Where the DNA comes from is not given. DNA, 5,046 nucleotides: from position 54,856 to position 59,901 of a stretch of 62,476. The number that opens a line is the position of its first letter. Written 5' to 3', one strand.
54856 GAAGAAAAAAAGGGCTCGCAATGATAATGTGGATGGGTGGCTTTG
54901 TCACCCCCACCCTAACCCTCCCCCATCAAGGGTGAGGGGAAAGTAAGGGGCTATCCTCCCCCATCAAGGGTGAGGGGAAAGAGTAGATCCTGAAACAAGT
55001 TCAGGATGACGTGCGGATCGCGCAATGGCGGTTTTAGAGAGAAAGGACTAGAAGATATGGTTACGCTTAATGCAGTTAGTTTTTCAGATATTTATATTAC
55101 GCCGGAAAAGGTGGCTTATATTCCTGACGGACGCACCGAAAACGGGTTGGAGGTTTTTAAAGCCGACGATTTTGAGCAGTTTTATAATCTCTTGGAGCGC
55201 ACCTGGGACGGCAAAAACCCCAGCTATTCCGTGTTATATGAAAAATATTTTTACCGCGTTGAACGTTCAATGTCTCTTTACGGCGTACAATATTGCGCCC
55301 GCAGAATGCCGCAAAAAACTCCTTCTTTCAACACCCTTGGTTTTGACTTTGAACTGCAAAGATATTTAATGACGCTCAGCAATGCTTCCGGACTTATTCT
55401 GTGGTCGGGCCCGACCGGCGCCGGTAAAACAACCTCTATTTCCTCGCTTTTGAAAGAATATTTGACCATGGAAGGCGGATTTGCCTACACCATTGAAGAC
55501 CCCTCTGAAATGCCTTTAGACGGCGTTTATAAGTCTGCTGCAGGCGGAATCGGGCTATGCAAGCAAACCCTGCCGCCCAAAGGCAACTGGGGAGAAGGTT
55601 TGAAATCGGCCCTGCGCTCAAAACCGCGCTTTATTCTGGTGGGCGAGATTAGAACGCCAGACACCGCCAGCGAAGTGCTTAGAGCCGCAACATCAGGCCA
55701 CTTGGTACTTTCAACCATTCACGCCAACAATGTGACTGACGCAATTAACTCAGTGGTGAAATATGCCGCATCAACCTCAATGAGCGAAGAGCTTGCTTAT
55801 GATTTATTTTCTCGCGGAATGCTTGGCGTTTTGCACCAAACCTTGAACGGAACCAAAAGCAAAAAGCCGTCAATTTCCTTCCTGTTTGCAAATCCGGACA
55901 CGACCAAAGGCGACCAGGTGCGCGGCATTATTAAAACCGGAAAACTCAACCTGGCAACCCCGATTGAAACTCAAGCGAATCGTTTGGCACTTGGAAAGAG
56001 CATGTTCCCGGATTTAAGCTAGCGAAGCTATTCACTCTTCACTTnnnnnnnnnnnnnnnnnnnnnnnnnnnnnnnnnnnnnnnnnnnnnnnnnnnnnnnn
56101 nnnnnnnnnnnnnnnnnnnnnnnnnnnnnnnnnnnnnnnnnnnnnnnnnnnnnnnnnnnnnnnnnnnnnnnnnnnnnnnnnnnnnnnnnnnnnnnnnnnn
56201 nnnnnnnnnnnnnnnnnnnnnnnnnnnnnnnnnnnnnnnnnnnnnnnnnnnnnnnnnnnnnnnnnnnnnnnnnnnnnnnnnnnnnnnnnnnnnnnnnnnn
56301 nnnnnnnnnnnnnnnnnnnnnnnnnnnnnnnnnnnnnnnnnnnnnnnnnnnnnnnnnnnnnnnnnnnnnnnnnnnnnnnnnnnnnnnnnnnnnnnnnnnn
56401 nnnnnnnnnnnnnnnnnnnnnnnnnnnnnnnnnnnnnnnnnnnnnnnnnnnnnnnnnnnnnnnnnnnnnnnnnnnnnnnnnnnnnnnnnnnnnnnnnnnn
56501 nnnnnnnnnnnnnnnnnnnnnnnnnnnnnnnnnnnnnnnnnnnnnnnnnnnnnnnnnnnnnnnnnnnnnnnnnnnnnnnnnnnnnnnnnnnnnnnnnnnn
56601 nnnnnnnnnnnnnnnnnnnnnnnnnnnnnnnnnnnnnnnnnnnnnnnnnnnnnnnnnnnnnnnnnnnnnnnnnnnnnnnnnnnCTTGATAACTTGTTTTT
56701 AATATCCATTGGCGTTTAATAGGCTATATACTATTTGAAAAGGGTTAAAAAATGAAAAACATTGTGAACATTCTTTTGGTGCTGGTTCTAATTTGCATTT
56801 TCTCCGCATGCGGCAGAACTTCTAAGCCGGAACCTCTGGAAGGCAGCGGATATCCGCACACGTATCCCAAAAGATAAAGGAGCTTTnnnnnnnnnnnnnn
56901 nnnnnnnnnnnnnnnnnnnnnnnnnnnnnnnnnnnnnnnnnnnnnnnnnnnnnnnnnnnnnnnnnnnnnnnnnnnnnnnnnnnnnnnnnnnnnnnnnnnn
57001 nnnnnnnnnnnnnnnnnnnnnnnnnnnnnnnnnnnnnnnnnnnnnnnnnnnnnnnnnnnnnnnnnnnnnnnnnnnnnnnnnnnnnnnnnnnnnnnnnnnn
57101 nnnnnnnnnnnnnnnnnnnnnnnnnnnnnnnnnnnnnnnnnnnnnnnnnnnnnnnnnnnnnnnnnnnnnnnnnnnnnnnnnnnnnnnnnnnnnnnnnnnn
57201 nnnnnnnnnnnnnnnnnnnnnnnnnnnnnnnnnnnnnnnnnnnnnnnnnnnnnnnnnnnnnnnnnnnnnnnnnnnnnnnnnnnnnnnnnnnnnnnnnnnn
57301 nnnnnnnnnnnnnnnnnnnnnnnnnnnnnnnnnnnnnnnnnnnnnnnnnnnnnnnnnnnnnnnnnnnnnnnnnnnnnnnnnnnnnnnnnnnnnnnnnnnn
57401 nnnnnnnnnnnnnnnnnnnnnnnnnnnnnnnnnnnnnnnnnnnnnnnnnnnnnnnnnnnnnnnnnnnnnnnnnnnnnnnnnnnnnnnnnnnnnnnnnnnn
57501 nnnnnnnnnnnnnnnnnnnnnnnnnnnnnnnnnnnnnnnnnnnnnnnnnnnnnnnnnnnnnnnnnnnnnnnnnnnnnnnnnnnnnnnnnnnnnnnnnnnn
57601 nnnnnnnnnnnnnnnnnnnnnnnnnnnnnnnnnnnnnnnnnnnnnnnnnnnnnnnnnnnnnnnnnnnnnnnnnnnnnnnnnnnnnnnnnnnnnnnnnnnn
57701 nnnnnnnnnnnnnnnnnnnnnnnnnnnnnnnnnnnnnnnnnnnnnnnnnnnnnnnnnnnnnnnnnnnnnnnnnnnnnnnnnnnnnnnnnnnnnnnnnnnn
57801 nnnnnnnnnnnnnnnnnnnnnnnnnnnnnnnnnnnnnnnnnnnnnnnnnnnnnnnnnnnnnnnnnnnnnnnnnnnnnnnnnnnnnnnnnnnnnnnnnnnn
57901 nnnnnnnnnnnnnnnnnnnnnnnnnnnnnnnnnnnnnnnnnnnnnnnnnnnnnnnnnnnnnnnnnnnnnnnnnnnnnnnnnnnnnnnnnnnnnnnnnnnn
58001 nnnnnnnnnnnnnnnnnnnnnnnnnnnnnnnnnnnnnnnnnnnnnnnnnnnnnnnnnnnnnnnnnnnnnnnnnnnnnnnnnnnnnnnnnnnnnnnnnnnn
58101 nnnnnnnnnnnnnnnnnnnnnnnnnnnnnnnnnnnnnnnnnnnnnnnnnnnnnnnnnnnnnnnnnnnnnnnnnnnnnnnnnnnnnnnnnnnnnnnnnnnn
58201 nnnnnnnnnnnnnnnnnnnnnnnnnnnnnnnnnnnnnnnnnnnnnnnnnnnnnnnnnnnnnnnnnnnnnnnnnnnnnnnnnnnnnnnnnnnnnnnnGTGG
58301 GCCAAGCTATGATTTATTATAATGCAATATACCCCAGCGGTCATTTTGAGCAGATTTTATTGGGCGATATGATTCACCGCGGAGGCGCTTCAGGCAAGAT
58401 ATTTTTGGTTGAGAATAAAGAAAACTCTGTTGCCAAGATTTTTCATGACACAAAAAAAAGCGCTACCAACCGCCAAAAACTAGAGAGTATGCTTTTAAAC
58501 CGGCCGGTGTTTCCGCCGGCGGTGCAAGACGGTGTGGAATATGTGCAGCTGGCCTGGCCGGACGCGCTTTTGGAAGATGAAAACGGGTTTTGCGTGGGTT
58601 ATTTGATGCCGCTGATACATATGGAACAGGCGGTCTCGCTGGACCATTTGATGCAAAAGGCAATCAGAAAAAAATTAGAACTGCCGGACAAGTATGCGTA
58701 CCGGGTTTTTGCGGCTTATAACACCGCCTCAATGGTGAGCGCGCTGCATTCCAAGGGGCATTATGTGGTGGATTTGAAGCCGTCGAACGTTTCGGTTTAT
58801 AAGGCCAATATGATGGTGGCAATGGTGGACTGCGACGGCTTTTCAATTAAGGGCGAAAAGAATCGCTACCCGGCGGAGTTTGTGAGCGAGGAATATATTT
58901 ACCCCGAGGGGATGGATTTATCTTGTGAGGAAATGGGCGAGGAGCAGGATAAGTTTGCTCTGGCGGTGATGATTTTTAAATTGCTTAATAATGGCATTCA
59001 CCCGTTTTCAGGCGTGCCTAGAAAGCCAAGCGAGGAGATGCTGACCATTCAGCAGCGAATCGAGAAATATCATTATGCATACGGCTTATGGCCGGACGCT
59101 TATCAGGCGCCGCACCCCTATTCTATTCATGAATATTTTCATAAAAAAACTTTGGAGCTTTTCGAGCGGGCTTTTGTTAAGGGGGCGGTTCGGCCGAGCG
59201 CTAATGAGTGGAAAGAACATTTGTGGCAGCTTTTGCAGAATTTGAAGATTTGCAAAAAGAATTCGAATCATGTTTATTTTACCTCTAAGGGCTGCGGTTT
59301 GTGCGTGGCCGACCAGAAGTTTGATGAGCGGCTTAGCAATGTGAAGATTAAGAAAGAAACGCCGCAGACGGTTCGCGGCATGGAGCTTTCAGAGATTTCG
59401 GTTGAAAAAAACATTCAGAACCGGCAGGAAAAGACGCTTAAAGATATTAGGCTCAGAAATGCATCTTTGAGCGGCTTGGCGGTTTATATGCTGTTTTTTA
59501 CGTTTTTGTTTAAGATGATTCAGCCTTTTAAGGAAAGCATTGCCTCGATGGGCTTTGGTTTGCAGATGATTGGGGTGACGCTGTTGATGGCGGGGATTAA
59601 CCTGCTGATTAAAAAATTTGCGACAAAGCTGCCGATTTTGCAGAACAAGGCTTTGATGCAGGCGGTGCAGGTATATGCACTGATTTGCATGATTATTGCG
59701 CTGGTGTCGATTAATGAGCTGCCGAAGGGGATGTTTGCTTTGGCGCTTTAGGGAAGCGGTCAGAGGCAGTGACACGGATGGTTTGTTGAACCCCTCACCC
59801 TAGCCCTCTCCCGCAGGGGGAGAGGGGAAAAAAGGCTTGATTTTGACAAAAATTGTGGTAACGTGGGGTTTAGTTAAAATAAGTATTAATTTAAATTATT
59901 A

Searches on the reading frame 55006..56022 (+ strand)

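Call 81: search_protein_families(library=pfam, proteins=[window:55006-56022:+], max_evalue=0.00001)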
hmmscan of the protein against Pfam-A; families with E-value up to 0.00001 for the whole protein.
window:55006-56022:+ (338 aa): 1 family
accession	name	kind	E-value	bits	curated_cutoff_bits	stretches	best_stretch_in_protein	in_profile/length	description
PF00437.27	T2SSE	-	4.1e-30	105.1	24.9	1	95-255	106-260/370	Type II/IV secretion system protein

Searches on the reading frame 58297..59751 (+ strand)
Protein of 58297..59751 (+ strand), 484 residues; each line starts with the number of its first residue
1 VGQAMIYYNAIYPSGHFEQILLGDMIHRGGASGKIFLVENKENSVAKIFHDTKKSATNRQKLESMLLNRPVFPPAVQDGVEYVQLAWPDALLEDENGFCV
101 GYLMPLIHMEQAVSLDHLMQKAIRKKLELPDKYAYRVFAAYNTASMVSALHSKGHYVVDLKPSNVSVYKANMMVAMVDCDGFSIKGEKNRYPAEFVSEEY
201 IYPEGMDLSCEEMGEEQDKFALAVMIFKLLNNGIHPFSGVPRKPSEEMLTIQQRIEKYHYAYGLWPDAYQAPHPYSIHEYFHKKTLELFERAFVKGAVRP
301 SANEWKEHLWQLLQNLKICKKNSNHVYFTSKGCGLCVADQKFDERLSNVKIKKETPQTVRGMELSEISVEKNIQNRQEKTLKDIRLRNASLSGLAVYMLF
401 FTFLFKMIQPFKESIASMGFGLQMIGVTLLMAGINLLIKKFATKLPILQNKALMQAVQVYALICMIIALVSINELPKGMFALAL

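Call 81: search_protein_families(library=pfam, proteins=[window:58297-59751:+], max_evalue=0.00001)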
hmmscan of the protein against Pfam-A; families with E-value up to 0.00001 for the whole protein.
window:58297-59751:+ (484 aa): 1 family
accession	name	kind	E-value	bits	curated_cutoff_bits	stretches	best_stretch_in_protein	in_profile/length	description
PF00069.31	Pkinase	-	3.3e-10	40.2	31.7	1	120-310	86-262/263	Protein kinase domain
